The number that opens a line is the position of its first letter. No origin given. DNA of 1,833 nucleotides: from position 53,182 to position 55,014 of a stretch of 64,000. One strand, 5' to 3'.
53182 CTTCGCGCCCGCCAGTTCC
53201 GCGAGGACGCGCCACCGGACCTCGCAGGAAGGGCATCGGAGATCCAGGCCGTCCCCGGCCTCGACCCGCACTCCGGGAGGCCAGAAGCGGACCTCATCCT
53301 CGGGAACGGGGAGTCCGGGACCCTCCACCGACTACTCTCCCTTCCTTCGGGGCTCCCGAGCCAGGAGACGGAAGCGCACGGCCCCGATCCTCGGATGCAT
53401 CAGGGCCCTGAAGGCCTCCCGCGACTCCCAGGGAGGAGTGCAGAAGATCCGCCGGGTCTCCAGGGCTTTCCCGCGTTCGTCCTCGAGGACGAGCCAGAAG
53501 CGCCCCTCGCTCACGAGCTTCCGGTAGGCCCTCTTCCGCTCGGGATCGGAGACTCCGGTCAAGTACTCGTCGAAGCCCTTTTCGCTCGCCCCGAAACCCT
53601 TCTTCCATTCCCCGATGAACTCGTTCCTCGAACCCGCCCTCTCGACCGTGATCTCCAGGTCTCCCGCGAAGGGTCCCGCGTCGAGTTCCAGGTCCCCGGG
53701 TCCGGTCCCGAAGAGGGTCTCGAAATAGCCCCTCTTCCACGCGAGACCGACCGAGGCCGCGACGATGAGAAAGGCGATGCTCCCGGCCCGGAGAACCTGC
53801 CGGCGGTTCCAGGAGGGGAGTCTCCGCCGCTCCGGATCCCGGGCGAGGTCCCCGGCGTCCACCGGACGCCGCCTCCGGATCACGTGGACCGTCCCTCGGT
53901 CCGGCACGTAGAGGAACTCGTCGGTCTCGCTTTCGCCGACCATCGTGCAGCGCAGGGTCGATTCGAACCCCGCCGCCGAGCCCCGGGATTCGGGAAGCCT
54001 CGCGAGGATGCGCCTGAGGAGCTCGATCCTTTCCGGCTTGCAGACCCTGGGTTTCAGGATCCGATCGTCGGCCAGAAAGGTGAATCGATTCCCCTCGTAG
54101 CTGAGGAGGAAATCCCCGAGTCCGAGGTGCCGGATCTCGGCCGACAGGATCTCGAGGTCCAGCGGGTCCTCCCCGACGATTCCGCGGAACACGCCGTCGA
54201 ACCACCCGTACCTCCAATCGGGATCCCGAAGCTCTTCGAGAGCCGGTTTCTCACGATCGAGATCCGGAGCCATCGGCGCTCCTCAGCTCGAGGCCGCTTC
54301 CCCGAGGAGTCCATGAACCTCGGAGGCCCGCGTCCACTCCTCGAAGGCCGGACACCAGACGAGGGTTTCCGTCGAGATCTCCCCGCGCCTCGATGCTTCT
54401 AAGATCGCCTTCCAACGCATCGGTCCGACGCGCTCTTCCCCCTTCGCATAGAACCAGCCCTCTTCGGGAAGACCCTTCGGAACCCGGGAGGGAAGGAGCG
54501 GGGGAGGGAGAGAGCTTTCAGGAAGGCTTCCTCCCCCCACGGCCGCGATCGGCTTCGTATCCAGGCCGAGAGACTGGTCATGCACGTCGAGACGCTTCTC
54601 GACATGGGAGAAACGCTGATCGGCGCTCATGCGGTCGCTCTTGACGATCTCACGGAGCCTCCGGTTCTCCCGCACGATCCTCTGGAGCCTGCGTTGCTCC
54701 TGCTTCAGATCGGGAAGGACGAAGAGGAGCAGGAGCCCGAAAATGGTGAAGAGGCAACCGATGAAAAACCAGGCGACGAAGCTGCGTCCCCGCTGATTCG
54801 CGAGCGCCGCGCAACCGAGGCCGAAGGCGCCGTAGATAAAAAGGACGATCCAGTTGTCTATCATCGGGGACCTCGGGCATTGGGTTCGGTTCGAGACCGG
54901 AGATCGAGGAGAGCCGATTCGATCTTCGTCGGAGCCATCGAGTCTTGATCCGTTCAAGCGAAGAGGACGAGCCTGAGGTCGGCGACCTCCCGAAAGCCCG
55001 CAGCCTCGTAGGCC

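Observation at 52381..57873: Six-gene operon linking a PyrK-like flavoprotein, an orphan DNA methyltransferase, a GNAT, two unknown membrane proteins and a zinc-ribbon CPBP/Abi protease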

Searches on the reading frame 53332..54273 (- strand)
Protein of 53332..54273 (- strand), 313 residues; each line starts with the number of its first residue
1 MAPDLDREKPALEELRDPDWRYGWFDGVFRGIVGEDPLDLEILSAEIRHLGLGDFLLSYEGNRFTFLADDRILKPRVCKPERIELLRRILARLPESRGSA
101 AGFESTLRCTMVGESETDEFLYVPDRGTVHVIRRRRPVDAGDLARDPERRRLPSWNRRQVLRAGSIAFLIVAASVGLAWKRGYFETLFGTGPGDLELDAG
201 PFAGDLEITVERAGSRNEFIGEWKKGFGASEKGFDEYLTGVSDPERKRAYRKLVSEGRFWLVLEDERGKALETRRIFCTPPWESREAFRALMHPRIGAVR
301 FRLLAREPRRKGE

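Call 4: search_protein_families(library=pfam, proteins=[window:53332-54273:-], max_evalue=0.01)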
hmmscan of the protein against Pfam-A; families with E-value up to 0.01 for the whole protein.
window:53332-54273:- (313 aa): 0 families

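Call 5: search_protein_families(library=padloc, proteins=[window:53332-54273:-], max_evalue=0.01)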
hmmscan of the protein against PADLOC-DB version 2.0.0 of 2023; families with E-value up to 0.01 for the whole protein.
window:53332-54273:- (313 aa): 0 families

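Call 6: search_protein_families(library=ncbifam, proteins=[window:53332-54273:-], max_evalue=0.01)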
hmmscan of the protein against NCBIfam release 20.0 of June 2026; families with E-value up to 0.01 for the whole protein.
window:53332-54273:- (313 aa): 0 families

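Call 7: find_encoding_contigs(protein=window:53332-54273:-, flank=10000, max_places=10)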
Protein window:53332-54273:- (313 aa): 3 contigs read that carry it; 1 place shown.
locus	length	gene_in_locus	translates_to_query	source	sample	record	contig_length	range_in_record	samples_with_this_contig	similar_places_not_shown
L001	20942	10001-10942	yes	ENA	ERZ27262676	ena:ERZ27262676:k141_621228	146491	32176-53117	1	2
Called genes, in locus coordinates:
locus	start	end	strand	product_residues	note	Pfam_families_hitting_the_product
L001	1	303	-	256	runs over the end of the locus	PF03372:Exo_endo_phos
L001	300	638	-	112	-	-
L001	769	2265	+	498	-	PF00246:Peptidase_M14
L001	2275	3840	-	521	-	PF03629:SASA (faint)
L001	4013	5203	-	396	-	-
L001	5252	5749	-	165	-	PF00293:NUDIX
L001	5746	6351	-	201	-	PF04286:DUF445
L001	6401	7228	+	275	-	PF00175:NAD_binding_1, PF10418:DHODB_Fe-S_bind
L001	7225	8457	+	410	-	PF01555:N6_N4_Mtase, PF01170:UPF0020 (faint)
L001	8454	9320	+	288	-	PF00583:Acetyltransf_1, PF13673:Acetyltransf_10 (weak), PF13508:Acetyltransf_7 (weak), PF08445:FR47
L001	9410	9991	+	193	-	PF14237:GYF_2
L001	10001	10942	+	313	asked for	-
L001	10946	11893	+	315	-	PF02517:Rce1-like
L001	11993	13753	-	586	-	PF13428:TPR_14 (faint), PF13432:TPR_16 (faint), PF14559:TPR_19 (weak)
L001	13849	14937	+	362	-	-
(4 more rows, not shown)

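Call 8: find_homologous_proteins(query=window:53332-54273:-, max_evalue=0.001)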
Query window:53332-54273:- (313 aa): 1 proteins with E <= 0.001 among 6215 candidates.
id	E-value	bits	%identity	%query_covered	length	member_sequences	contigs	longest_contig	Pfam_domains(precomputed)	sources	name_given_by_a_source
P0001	3.1e-207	705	100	100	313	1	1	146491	-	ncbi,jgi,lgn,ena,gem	-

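Call 20: search_protein_representatives(protein=window:53332-54273:-)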
Query: 313 residues. Proteins with E-value up to 0.001 (for the whole library): 132; up to 1e-10: 82; up to 1e-30: 3. The best 132 are listed.
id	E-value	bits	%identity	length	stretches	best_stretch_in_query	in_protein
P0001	9.8e-208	705.3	100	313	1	1-313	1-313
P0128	1.9e-44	168.7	36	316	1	15-289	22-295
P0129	1.5e-31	126.2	31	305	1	17-310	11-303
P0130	4.9e-26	108.2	32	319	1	18-305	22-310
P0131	1.1e-21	93.8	29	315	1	21-304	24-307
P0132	1.3e-21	93.6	31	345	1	19-282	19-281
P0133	2.9e-21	92.5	30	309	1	10-302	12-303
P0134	1.4e-20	90.2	32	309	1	17-284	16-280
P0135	6.3e-20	88.1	30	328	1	17-303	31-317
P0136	1.5e-19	86.8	29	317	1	11-280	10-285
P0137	2.8e-19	85.9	34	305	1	15-303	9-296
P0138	4.6e-19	85.2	29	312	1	20-303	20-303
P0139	5.4e-19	85.0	33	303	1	20-216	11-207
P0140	6.1e-19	84.8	34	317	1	20-272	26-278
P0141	7.5e-19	84.5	33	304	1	21-212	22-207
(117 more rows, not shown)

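Call 28: find_related_loci(query=A2, collection=genome_contigs, flank=8000)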
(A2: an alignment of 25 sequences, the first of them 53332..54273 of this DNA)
Query A2 (313 aa) in genome_contigs; peptide patterns used: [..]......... (x = any residue, [..] = any of these).
25 stretches matched a pattern; 21 encode a relative of the query (tblastn E <= 1e-3); 21 distinct loci.
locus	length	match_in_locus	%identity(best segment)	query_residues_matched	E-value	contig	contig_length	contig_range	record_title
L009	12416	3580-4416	31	21-303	6e-28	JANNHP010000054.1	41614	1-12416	MAG: Planctomycetia bacterium isolate SOY_6_C_metabat_247 SOY_6_C_k141_4024192, whole genome shotgun sequence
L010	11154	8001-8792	29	5-273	1e-22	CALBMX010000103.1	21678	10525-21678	MAG TPA_asm: uncultured bacterium isolate ERR2206780_bin.130_CONCOCT_v1.1_MAG genome assembly, contig: ERZ890250.1172, w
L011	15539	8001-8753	32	21-271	4e-22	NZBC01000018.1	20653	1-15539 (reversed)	MAG: Planctomycetota bacterium isolate ARS1434 MHASMcontig_383782, whole genome shotgun sequence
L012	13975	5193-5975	27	22-280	3e-19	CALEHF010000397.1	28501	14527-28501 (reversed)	MAG TPA_asm: uncultured bacterium isolate ERR2206785_bin.14_CONCOCT_v1.1_MAG genome assembly, contig: ERZ890425.124, who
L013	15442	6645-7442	27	21-287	6e-19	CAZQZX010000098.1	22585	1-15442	MAG TPA_asm: uncultured Planctomycetota bacterium isolate SRP135972_co2_212 genome assembly, contig: NODE_1682_length_22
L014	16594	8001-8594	28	3-202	3e-18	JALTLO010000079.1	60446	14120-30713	MAG: Planctomycetota bacterium isolate S139_metabat1_scaf2bin.037 S139_NODE_242_length_60446_cov_2.167874, whole genome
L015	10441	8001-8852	30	21-303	4e-18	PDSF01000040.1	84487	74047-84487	MAG: Planctomycetota bacterium isolate DOLJORAL78_63_9 DolJOral78_scaffold_228, whole genome shotgun sequence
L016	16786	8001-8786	28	18-280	6e-18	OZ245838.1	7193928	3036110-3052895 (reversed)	MAG: Planctomycetota bacterium isolate c745feeb-1740-47bf-bbe2-8d90712da449 genome assembly, chromosome: 1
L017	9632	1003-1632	31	4-212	2e-17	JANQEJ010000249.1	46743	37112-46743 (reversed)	MAG: Planctomycetota bacterium isolate PL23a_bin.129 k99_5460033, whole genome shotgun sequence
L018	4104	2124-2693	31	25-229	7e-15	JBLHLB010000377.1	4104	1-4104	MAG: Planctomycetota bacterium isolate 3300054698_139 Ga0535670_0053294, whole genome shotgun sequence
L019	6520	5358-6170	26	6-276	7e-14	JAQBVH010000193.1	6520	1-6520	MAG: Planctomycetota bacterium isolate casp150-mb.174 NODE_29021_length_6520_cov_0.048435, whole genome shotgun sequence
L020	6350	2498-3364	27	25-311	6e-13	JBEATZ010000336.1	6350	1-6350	MAG: Planctomycetota bacterium isolate NASQAN2011_099_B_bin.3 scaffold_455653, whole genome shotgun sequence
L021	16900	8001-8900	28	3-303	7e-13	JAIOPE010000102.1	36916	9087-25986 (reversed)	MAG: Planctomycetota bacterium isolate LakeFargette_0920_ALND_MAG_70_12 LacPavin_0920_ALND_scaffold_519970, whole genome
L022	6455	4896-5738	30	21-303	5e-12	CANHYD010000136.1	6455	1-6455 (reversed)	MAG: Verrucomicrobia bacterium isolate RE-27jun17-205 genome assembly, contig: RE-27jun17-C13551, whole genome shotgun s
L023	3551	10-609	29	102-306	2e-10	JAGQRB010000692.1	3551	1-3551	MAG: Planctomycetota bacterium isolate HKST-UBA81 k127_2951419, whole genome shotgun sequence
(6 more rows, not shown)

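Call 38: find_encoding_contigs(protein=P0128, flank=10000, max_places=3)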
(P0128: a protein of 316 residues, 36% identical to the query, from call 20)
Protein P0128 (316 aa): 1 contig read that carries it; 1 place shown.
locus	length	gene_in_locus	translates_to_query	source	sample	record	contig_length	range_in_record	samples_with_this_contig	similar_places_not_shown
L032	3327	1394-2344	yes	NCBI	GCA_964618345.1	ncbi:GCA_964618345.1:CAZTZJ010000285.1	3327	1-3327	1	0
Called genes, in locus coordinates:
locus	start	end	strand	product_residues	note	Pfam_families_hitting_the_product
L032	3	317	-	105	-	?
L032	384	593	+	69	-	PF00467:KOW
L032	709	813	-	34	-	-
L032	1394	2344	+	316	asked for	-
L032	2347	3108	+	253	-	PF02517:Rce1-like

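Call 39: find_encoding_contigs(protein=P0129, flank=10000, max_places=3)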
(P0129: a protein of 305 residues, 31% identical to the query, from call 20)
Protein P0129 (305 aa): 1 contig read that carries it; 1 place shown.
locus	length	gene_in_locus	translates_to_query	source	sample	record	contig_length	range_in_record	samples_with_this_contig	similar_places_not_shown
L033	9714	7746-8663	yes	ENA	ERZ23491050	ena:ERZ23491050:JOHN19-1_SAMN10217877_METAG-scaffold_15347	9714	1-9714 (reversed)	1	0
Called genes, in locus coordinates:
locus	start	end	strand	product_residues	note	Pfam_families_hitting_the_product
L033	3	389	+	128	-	?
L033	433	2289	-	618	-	-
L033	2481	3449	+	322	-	PF00149:Metallophos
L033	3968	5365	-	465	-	PF00206:Lyase_1, PF10415:FumaraseC_C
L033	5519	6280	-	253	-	PF02616:SMC_ScpA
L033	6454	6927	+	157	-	PF10825:DUF2752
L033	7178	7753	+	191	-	PF14237:GYF_2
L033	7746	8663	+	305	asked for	-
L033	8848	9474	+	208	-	-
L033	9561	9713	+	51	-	?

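Call 46: search_protein_families(library=pfam, proteins=[L010:6932-7441:+, L014:8971-9786:+, window:53332-54273:-], max_evalue=5)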
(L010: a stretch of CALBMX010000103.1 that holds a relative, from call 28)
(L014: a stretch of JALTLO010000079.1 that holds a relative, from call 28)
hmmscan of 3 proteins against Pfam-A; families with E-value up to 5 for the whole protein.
L010:6932-7441:+ (169 aa): 2 families
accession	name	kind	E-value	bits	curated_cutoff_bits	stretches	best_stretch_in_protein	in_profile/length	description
PF10825.13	DUF2752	-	7.6e-09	36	27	1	88-126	9-47/49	Protein of unknown function (DUF2752)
PF02322.20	Cyt_bd_oxida_II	-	0.013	15.4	35.6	1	112-165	151-205/302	Cytochrome bd terminal oxidase subunit II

L014:8971-9786:+ (271 aa): 3 families
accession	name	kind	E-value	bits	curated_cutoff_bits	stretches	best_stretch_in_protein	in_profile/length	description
PF00149.33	Metallophos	-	1e-11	46.1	21.5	1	4-213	2-155/191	Calcineurin-like phosphoesterase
PF12850.12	Metallophos_2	-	0.034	14.6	27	1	7-141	5-90/154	Calcineurin-like phosphoesterase superfamily domain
PF06874.16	FBPase_2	-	0.33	9.6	27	1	41-83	186-225/639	Firmicute fructose-1,6-bisphosphatase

window:53332-54273:- (313 aa): 0 families

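Call 51: predict_structure(alignment_id=A3)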
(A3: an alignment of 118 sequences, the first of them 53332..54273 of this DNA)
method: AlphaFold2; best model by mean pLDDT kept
length: 313 residues; sequences in the alignment: 118
mean_pLDDT: 92.8   pTM: 0.61
mean pLDDT of the five models: 92.8, 92.1, 91.9, 91.9, 91.8
residues with pLDDT >= 90: 270; 70-90: 25; 50-70: 15; < 50: 3
segments of 3 or more residues with pLDDT < 50: none
pLDDT, mean of each block of 10 residues (from residue 1): 55 76 98 94 97 97 97 94 95 87 95 96 94 96 92 78 96 96 92 97 98 97 94 96 97 97 97 97 97 97 95 66
secondary structure, 60 per line:
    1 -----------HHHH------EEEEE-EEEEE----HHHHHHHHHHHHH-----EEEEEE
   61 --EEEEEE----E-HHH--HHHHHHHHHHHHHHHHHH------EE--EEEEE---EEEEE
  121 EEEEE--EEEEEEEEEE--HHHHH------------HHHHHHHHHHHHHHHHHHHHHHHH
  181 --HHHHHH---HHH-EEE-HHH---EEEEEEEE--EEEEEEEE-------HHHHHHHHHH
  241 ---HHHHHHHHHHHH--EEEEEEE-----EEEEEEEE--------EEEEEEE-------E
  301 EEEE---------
elements in order: H12-15 E22-26 E28-32 H37-49 E55-60 E63-68 H80-97 E108-112 E116-125 E128-137 H140-144 H157-180 H183-188 E196-198 E206-213 E216-223 H231-240 H244-255 E258-264 E270-277 E286-292 E300-304

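Call 55: fold_search(model_id=the predicted structure, library=pdb)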
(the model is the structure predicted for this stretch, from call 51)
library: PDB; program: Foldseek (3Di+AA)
matches with E <= 10: 897; with E <= 0.001: 0
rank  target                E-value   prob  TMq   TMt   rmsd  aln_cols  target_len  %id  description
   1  4hhu_A                1.3e-02  0.96  0.19  0.31   9.1       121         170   12  Crystal Structure of Engineered Protein. Northeast Structural Genomics Consortium Target OR280. (released 2012-10-24)
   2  2w01_B                1.6e-02  0.60  0.17  0.24  12.7       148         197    9  Crystal structure of the guanylyl cyclase Cya2 (released 2008-09-30)
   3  4go7                  2.0e-02  0.41  0.14  0.23  14.3       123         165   15  The regulatory subunit of aspartate kinase in complex with threonine from Mycobacterium tuberculosis (released 2012-09-05)
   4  2zho_B                2.1e-02  0.82  0.16  0.29   9.5       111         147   11  Crystal structure of the regulatory subunit of aspartate kinase from Thermus thermophilus (ligand free form) (released 2009-02-17)
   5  2dt9_A                2.8e-02  0.63  0.15  0.26   9.6       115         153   11  Crystal structure of the regulatory subunit of aspartate kinase from Thermus flavus (released 2007-07-17)
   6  2zho_C                4.0e-02  0.41  0.15  0.26  10.1       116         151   14  Crystal structure of the regulatory subunit of aspartate kinase from Thermus thermophilus (ligand free form) (released 2009-02-17)
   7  9qul                  4.8e-02  0.95  0.18  0.30   5.4        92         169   21  Zn(II)-bound de novo protein scaffold TFD-EH T87E (released 2025-11-19)
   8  6bwo_A                4.8e-02  0.60  0.17  0.32  16.3       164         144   12  LarC2, the C-terminal domain of a cyclometallase involved in the synthesis of the NPN cofactor of lactate racemase, ap (released 2018-06-20)
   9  4hhu_B                4.8e-02  0.47  0.18  0.30  29.8       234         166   13  Crystal Structure of Engineered Protein. Northeast Structural Genomics Consortium Target OR280. (released 2012-10-24)
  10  5awh_A                4.8e-02  0.16  0.11  0.06  16.5       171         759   14  Rhodobacter sphaeroides Argonaute in complex with guide RNA/target DNA heteroduplex (released 2016-07-06)
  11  9qup_B                5.1e-02  0.96  0.18  0.31   4.8        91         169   15  Tb(III)-bound de novo protein scaffold TFD-EE MPNN (released 2025-11-19)
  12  4rjv_C                5.1e-02  0.96  0.18  0.51   4.2        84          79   12  Crystal Structure of a De Novo Designed Ferredoxin Fold, Northeast Structural Genomics Consortium (NESG) Target OR461 (released 2014-10-22)
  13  3tvi_D                5.7e-02  0.92  0.18  0.14   7.3       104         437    6  Crystal structure of Clostridium acetobutylicum aspartate kinase (CaAK): An important allosteric enzyme for industrial (released 2011-11-09)
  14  2j0x_B                5.7e-02  0.54  0.16  0.12  11.9       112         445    9  CRYSTAL STRUCTURE OF E. COLI ASPARTOKINASE III IN COMPLEX WITH LYSINE AND ASPARTATE (T-STATE) (released 2006-08-10)
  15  9quo                  6.8e-02  0.91  0.18  0.30   5.5        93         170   20  Co(II)-bound de novo protein scaffold TFD-EH T87E (released 2025-11-19)
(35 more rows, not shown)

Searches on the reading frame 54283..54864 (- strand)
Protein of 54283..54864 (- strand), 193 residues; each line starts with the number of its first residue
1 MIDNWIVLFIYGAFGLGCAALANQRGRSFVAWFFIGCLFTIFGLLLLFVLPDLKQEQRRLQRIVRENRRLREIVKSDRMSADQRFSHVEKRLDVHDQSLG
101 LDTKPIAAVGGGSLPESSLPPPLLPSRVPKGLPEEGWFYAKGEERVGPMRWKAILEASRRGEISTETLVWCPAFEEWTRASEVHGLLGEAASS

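Call 4: search_protein_families(library=pfam, proteins=[window:54283-54864:-], max_evalue=0.01)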
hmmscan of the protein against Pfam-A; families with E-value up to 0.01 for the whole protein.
window:54283-54864:- (193 aa): 2 families
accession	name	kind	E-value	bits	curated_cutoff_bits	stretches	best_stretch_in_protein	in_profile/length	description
PF14237.11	GYF_2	-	1e-13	51.3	25.8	1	137-186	1-50/50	GYF domain 2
PF03706.18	LPG_synthase_TM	-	0.00056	19.9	33.4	1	6-80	122-194/302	Lysylphosphatidylglycerol synthase TM region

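Call 5: search_protein_families(library=padloc, proteins=[window:54283-54864:-], max_evalue=0.01)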
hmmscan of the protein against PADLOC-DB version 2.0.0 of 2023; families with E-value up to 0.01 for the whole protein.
window:54283-54864:- (193 aa): 0 families

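Call 6: search_protein_families(library=ncbifam, proteins=[window:54283-54864:-], max_evalue=0.01)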
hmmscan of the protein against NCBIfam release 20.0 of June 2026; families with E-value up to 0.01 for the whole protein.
window:54283-54864:- (193 aa): 3 families
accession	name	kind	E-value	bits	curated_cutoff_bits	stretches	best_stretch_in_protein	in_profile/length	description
NF033761.1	gliding_GltJ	equivalog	2.1e-07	30.4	450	1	135-187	148-200/671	adventurous gliding motility protein GltJ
TIGR04211.1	SH3_and_anchor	equivalog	0.0052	16.4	65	1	22-59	156-193/198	TIGR04211 family SH3 domain-containing protein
NF009107.0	PRK12452.1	equivalog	0.0076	15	787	1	22-112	51-134/509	cardiolipin synthase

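Call 86: search_solved_structures(query=window:54283-54864:-, max_evalue=1, show_alignments=2)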
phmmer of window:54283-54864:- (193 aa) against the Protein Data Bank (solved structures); distinct sequences matched with E-value up to 1: 1.
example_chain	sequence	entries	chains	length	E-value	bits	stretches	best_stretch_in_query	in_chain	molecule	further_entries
7z3c_A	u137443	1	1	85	0.0003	23.8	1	135-186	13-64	Adventurous gliding motility protein X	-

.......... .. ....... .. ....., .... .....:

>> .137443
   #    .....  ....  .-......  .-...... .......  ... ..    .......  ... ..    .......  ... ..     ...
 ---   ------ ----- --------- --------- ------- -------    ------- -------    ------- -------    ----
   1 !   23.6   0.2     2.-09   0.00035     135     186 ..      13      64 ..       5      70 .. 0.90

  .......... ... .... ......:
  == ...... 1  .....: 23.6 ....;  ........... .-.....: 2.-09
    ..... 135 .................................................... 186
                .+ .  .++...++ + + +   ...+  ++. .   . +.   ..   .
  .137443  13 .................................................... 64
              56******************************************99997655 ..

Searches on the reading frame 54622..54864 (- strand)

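Call 46: search_protein_families(library=pfam, proteins=[window:54622-54864:-], max_evalue=5)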
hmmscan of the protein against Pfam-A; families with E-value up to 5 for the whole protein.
window:54622-54864:- (81 aa): 8 families
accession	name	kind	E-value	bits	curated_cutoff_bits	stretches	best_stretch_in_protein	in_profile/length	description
PF03706.18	LPG_synthase_TM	-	0.00024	21.1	33.4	1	6-75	122-189/302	Lysylphosphatidylglycerol synthase TM region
PF18303.6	Saf_2TM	-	0.037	14.3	29.5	1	30-76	69-116/152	SAVED-fused 2TM effector domain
PF12326.13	EOS1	-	0.041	14.3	23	1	20-77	59-116/163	N-glycosylation protein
PF13567.11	DUF4131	-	0.043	14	31.6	1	5-60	6-59/165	Domain of unknown function (DUF4131)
PF00335.26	Tetraspanin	-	0.087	12.9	32.1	1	7-50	56-95/225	Tetraspanin family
PF07332.16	Phage_holin_3_6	-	0.091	13.2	28.4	1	12-75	52-116/116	Putative Actinobacterial Holin-X, holin superfamily III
PF03729.18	DUF308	-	0.15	12.7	25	1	6-48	30-73/73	Short repeat of unknown function (DUF308)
PF06196.17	DUF997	-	0.54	10.7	26.3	1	6-48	17-60/77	Protein of unknown function (DUF997)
